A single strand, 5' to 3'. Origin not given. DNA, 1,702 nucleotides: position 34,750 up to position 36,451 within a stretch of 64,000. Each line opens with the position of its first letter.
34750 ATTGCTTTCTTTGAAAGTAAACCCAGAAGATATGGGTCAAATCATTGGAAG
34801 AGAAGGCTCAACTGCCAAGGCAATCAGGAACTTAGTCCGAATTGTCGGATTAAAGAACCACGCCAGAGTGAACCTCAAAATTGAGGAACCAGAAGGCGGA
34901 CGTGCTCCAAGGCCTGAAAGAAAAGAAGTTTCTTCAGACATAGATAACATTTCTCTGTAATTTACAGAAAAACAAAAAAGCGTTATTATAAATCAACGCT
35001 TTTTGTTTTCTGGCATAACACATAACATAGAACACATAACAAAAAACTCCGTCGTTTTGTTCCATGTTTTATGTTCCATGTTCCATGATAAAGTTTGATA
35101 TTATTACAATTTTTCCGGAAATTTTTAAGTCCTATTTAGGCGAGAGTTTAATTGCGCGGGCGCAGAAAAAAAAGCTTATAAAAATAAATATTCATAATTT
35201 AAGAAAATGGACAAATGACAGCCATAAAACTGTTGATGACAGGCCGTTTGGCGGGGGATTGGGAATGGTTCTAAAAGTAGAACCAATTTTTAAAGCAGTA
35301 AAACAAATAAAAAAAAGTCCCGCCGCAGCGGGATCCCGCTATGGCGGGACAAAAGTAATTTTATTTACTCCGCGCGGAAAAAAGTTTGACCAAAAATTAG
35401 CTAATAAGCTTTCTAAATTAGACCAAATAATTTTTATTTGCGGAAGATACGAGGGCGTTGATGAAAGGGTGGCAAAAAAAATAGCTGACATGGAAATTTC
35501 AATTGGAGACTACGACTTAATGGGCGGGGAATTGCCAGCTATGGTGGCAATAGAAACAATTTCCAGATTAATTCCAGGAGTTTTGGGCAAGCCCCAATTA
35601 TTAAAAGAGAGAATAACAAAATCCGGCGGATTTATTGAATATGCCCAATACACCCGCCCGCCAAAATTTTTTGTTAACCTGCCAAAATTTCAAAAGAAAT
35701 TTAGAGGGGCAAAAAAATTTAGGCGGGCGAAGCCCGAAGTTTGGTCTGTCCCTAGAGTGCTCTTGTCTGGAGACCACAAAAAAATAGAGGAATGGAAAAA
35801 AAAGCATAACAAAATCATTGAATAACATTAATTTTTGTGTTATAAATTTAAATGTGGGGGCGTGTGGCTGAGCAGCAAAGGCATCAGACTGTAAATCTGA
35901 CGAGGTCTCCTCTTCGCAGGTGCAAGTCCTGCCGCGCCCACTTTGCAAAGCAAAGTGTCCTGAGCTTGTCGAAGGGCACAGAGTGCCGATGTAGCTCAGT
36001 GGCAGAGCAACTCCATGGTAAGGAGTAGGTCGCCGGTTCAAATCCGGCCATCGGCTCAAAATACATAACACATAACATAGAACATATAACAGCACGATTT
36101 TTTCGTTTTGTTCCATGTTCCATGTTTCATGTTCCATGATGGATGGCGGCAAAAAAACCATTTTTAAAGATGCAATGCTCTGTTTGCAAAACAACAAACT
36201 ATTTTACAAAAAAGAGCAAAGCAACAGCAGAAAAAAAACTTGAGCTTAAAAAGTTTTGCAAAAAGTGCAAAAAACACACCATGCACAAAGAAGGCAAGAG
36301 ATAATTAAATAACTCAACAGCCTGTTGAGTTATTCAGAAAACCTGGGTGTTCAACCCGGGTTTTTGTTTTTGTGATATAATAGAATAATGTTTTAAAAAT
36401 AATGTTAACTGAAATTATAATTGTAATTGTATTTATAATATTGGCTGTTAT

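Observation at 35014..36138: ~75-nt heptad-repeat elements sit directly upstream of both trmD and rpmG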

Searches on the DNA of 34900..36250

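Call 22: search_rna_families(source=window, start=34900, end=36250, threshold=evalue, max_evalue=10)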
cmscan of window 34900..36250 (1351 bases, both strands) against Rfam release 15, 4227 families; matches with E-value up to 10: 32.
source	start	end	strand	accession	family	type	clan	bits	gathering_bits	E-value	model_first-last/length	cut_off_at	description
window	35985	36056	+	RF00005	tRNA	Gene; tRNA;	CL00001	71.8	29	2.2e-15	1-71/71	no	tRNA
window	35858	35940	+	RF00005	tRNA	Gene; tRNA;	CL00001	53.2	29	2.8e-10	1-71/71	no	tRNA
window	35300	35378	-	RF02732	JA04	Gene; sRNA;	-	27.5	81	0.17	1-81/81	no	Aggregatibacter sRNA JA04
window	36070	36130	+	RF04292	mir-379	Gene; miRNA;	CL00149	26.6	56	0.0032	1-64/64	no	mir-379 microRNA precursor family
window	34963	35061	+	RF02591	Spy1786666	Gene; sRNA;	-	24.3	64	0.063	1-87/87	no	S. pyogenes small RNA 1786666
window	34968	35065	-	RF02029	sraA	Gene; sRNA;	-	24.2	56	0.5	1-95/95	no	sraA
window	34968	35070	-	RF02074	STnc240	Gene; sRNA;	-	22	55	2.2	1-77/77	no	Enterobacterial sRNA STnc240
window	35309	35380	-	RF02837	anti-hemB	Gene; sRNA;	-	21.1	49.5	0.035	1-81/81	no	Burkholderia RNA 7 (anti-hemB)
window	35985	36057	-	RF04354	Plastid-ycf2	Cis-reg;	-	20.7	65.7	0.27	1-75/75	no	Plastid-ycf2 5UTR RNA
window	34959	35012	-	RF03926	MIR1435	Gene; miRNA;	-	19.3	94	7.5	42-146/186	no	MIR1435 microRNA precursor family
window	35305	35361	-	RF03299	mir-1000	Gene; miRNA;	-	19.2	50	0.39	1-72/72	no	mir-1000 microRNA precursor family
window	35263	35384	-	RF03532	SQ2397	Cis-reg;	-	19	100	1.4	1-243/243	no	Cis-regulator of HTH transcription factor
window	34958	35076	-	RF00413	SNORA19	Gene; snRNA; snoRNA; HACA-box;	-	18.4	80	5.1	1-131/131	no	Small nucleolar RNA SNORA19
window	35981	36107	+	RF02435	SpF41_sRNA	Gene; sRNA;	-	18.3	52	7.7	1-105/105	no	Streptococcus sRNA SpF41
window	34918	35011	+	RF02029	sraA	Gene; sRNA;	-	18.2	56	9.5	1-95/95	no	sraA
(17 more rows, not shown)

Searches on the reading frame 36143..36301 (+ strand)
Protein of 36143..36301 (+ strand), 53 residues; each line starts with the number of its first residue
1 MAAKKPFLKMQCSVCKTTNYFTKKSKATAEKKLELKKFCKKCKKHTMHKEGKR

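Call 47: search_protein_families(library=pfam, proteins=[window:36143-36301:+], max_evalue=0.00001)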
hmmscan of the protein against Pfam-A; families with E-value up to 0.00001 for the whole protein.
seq(53 aa): 1 family
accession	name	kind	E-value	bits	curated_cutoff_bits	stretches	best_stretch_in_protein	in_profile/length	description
PF00471.26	Ribosomal_L33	-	1.7e-16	60.7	25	1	9-52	4-47/47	Ribosomal protein L33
